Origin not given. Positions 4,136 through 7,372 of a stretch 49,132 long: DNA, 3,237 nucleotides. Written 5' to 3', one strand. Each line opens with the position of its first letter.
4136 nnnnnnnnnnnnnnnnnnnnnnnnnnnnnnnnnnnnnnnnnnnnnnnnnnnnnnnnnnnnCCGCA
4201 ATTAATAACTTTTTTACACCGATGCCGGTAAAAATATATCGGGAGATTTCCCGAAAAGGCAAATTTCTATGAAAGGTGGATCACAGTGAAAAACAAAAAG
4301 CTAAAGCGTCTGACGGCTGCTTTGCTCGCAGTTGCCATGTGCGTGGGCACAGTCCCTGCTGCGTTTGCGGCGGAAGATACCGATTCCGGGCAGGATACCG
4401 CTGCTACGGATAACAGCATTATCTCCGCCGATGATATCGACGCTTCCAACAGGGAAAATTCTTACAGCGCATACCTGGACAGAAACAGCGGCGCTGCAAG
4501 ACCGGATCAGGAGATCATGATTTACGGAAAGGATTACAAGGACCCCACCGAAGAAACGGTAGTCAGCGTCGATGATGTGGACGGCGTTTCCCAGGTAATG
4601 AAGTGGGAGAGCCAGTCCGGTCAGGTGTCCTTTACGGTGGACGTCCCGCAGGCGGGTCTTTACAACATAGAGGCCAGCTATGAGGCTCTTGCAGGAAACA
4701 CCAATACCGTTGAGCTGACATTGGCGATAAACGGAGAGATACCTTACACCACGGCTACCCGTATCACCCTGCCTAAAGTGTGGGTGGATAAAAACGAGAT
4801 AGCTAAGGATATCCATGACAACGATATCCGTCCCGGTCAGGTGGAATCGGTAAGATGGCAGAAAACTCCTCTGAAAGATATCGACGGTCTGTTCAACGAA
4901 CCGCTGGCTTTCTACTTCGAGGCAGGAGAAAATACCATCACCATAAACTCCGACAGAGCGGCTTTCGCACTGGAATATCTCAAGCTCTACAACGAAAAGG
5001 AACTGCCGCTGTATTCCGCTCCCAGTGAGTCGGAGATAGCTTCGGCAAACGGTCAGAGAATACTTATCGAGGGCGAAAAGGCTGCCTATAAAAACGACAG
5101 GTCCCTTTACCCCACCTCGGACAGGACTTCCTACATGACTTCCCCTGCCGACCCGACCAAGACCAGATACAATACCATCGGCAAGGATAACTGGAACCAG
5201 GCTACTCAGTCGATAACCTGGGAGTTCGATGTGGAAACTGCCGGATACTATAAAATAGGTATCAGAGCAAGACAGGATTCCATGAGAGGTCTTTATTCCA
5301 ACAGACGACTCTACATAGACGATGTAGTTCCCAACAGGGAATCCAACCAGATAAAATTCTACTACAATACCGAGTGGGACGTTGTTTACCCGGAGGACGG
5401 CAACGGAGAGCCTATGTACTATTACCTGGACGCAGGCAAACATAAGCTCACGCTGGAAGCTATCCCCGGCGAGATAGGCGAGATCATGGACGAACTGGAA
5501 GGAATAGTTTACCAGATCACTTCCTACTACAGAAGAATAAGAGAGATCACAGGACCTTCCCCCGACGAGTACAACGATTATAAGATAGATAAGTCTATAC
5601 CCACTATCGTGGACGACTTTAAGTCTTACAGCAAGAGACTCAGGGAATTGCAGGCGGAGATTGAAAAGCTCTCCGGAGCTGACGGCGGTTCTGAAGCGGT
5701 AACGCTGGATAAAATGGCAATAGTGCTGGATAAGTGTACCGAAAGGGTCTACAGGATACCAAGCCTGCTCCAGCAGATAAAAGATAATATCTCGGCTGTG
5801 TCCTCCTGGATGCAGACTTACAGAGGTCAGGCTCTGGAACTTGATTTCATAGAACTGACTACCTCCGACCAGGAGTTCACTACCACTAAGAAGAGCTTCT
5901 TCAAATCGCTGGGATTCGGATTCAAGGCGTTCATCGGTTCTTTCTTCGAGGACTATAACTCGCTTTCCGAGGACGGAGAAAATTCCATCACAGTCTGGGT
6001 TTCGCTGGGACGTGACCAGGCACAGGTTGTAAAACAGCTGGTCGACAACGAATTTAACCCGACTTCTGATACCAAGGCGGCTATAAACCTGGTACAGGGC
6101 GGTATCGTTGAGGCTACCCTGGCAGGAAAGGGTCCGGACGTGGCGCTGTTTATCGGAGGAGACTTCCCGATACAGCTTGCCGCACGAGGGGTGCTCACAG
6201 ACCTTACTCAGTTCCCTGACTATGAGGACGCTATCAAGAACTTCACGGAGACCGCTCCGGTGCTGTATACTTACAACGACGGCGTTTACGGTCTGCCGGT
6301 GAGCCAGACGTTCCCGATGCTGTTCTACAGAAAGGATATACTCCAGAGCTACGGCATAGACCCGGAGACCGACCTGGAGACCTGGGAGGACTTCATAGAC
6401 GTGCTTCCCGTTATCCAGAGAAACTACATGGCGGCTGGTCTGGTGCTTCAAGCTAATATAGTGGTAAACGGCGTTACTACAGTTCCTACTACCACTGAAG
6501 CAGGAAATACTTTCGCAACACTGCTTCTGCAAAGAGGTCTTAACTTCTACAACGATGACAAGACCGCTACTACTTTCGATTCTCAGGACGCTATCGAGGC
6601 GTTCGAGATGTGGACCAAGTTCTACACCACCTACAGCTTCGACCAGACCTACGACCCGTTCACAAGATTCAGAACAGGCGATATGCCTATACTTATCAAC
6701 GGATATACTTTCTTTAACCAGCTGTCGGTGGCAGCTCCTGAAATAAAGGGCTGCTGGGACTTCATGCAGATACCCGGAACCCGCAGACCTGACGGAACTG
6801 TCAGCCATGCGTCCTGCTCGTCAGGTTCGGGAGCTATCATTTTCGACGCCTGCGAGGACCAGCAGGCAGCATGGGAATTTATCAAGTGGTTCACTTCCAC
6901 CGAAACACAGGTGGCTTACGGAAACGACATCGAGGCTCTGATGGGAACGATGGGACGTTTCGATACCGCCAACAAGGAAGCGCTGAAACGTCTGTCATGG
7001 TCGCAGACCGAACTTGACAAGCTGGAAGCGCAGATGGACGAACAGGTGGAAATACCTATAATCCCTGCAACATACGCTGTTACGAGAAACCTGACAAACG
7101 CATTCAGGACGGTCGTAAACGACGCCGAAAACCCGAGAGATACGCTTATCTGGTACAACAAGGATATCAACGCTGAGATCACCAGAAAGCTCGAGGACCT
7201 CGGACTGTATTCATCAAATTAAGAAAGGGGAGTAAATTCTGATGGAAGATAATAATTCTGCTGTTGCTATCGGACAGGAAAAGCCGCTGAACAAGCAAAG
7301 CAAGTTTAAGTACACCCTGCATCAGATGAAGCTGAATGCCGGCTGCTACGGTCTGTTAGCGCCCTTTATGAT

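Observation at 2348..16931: Twelve-gene single-promoter ABC locus built from mismatched parts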

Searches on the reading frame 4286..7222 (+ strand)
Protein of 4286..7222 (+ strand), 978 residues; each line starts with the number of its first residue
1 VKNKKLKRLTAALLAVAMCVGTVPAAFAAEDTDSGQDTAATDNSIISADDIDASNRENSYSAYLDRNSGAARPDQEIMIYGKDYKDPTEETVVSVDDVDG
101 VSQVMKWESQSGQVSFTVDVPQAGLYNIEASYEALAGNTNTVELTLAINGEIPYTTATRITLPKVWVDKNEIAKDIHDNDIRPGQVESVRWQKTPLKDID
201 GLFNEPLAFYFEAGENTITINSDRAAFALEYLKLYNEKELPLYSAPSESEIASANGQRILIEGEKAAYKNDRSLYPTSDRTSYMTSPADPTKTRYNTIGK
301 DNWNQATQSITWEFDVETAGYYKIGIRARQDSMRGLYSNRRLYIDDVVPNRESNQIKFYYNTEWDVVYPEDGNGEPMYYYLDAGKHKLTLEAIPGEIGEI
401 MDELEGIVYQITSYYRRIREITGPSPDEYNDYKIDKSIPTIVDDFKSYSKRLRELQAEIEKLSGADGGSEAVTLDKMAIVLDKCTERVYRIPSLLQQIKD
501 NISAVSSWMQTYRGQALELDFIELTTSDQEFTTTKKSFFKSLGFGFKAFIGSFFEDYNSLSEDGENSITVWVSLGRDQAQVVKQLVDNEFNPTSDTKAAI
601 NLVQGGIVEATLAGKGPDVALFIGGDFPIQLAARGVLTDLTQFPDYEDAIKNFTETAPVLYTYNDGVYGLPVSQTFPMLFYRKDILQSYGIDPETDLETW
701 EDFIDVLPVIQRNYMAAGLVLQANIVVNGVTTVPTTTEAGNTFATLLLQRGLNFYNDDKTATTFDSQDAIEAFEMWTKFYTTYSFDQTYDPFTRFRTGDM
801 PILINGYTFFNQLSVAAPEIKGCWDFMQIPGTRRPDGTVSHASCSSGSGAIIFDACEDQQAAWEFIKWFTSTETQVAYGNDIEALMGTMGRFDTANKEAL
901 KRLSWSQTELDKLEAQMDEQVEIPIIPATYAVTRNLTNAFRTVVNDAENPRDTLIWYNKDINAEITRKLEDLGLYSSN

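Call 4: search_protein_families(library=pfam, proteins=[window:4286-7222:+], max_evalue=0.01)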
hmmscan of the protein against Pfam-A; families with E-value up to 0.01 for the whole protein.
window:4286-7222:+ (978 aa): 6 families
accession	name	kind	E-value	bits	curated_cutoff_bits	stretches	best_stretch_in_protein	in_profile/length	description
PF13416.11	SBP_bac_8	-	5.7e-25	89.1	27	1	608-881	29-255/279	Bacterial extracellular solute-binding protein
PF01547.30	SBP_bac_1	-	9.3e-21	75.5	26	1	604-875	30-306/307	Bacterial extracellular solute-binding protein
PF16990.11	CBM_35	-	3.9e-09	37.3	28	0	96-151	20-72/121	Carbohydrate binding module (family 35)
PF25275.1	Golvesin_C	-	5e-05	23.8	31.6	0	108-151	37-80/132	Golvesin C-terminal domain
PF08429.16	PLU-1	-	0.0065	16.1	28.5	0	433-511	246-322/338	PLU-1-like protein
PF16871.11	DUF5077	-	0.0081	16.7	24.6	0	282-330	7-54/122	Domain of unknown function (DUF5077)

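Call 5: search_protein_families(library=ncbifam, proteins=[window:4286-7222:+], max_evalue=0.01)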
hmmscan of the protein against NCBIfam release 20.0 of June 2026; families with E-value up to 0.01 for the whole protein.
window:4286-7222:+ (978 aa): 2 families
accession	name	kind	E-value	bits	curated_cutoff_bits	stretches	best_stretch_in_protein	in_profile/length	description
NF053763.1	ABCarbgalBndGanS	equivalog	0.00026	19.9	700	1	613-703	88-172/420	galactooligosaccharide ABC transporter substrate-binding protein GanS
NF008211.0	PRK10974.1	equivalog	0.0042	15.7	411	1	668-718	139-189/439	sn-glycerol-3-phosphate ABC transporter substrate-binding protein UgpB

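Call 15: search_solved_structures(query=window:4286-7222:+, max_evalue=0.1)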
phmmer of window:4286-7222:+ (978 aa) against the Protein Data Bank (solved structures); distinct sequences matched with E-value up to 0.1: 25.
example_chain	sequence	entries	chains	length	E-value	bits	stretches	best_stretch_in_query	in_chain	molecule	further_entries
7x0i_A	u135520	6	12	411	1.3e-16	63.4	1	577-884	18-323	CbpB | CpbB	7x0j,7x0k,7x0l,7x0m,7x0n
5ci5_A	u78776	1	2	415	1.2e-10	43.5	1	606-897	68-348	Extracellular solute-binding protein family 1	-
4r9f_A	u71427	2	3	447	1.3e-07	33.5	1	603-705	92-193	MBP1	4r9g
4zza_A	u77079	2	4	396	1.9e-06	29.7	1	613-741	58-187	Sugar binding protein of ABC transporter system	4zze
4zs9_A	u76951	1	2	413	2e-06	29.6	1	613-741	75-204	Sugar binding protein of ABC transporter system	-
4qrz_A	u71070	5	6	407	2.1e-05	26.2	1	608-710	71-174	ABC-TYPE SUGAR TRANSPORTER | ABC transporter, substrate binding protein (Sugar)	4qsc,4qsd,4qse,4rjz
1eu8_A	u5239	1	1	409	0.00014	23.5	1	627-928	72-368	TREHALOSE/MALTOSE BINDING PROTEIN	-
3zkk_A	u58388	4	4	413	0.00021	22.9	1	562-693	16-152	XOS BINDING PROTEIN | PUTATIVE SUGAR TRANSPORTER SOLUTE-BINDING PROTEIN | SUGAR TRANSPORTER SOLUTE-BINDING PROTEIN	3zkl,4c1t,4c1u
6dts_A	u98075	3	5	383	0.00034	22.2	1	567-689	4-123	maltose-binding protein MalE2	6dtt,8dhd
3uor_A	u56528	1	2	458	0.00042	21.9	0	561-713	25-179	ABC transporter sugar binding protein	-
3quf_A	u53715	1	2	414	0.00044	21.8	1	610-717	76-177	Extracellular solute-binding protein, family 1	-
2fnc_A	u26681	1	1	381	0.00053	21.6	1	568-689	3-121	maltose ABC transporter, periplasmic maltose-binding protein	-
6x84_A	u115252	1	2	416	0.00068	21.2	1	668-719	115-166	sn-glycerol-3-phosphate-binding periplasmic protein UgpB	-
4aq4_A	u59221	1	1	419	0.00088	20.9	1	668-718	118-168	SN-GLYCEROL-3-PHOSPHATE-BINDING PERIPLASMIC PROTEIN UGPB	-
6dtu_A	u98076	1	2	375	0.0013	20.3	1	569-687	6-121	maltose-binding protein MalE1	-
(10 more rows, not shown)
